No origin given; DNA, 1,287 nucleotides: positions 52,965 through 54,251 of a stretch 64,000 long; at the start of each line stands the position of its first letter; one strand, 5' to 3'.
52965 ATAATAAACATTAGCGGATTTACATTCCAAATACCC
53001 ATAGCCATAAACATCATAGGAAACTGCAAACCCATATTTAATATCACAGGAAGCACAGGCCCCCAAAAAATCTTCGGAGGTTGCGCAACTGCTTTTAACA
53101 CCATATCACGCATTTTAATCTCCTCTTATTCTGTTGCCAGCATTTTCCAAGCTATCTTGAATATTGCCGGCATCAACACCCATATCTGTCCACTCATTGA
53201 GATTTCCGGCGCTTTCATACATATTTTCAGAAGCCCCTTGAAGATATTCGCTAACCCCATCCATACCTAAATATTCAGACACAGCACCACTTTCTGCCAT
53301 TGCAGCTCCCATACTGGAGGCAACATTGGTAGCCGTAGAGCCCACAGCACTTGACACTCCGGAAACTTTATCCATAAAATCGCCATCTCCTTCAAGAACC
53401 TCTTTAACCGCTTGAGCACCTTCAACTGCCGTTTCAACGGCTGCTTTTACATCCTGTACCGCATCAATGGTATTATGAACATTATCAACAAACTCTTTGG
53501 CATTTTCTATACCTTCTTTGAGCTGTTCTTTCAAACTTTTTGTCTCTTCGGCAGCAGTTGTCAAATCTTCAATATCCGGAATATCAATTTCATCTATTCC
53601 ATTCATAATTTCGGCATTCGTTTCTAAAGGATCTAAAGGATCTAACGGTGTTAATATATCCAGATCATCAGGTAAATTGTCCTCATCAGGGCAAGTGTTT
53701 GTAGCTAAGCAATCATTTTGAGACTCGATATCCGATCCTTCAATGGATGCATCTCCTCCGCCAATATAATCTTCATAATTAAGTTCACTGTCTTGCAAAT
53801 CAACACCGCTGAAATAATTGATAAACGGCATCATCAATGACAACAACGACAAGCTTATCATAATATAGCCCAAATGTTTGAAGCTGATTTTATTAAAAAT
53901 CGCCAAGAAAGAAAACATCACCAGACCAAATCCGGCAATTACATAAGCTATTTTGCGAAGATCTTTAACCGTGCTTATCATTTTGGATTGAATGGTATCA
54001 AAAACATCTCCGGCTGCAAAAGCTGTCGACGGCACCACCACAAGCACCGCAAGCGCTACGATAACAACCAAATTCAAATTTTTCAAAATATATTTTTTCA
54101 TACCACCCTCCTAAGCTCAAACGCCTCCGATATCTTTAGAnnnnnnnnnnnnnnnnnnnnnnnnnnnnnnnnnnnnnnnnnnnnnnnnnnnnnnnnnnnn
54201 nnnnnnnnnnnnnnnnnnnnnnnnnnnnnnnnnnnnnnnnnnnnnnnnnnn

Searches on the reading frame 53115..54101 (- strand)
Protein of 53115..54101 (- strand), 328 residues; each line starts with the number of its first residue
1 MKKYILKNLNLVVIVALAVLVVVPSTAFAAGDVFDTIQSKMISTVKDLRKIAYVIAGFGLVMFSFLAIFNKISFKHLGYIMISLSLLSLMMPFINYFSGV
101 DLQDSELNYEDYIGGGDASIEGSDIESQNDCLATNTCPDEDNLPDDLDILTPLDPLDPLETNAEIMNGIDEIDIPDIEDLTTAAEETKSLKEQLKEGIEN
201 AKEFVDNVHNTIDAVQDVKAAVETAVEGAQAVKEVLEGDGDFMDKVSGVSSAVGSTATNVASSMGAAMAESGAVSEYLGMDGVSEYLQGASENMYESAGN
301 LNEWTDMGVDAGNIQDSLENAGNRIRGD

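Call 33: search_protein_families(library=pfam, proteins=[window:53115-54101:-], max_evalue=0.001)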
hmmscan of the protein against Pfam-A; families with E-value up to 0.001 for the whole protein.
window:53115-54101:- (328 aa): 1 family
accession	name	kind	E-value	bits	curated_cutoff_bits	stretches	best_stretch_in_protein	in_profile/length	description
PF04956.18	TrbC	-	2e-07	31.6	27.9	1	5-86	6-87/98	TrbC/VIRB2 pilin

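Call 46: search_protein_families(library=ncbifam, proteins=[window:53115-54101:-], max_evalue=0.01)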
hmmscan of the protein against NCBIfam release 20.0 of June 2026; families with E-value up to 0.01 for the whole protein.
window:53115-54101:- (328 aa): 2 families
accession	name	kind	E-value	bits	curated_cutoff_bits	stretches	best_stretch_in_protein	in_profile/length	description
NF006143.0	PRK08293.1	equivalog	0.0051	16.1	312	1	178-270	38-131/291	3-hydroxyacyl-CoA dehydrogenase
NF041035.1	Rad50_Halo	equivalog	0.0093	14.4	1000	0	159-263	243-347/883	DNA double-strand break repair ATPase Rad50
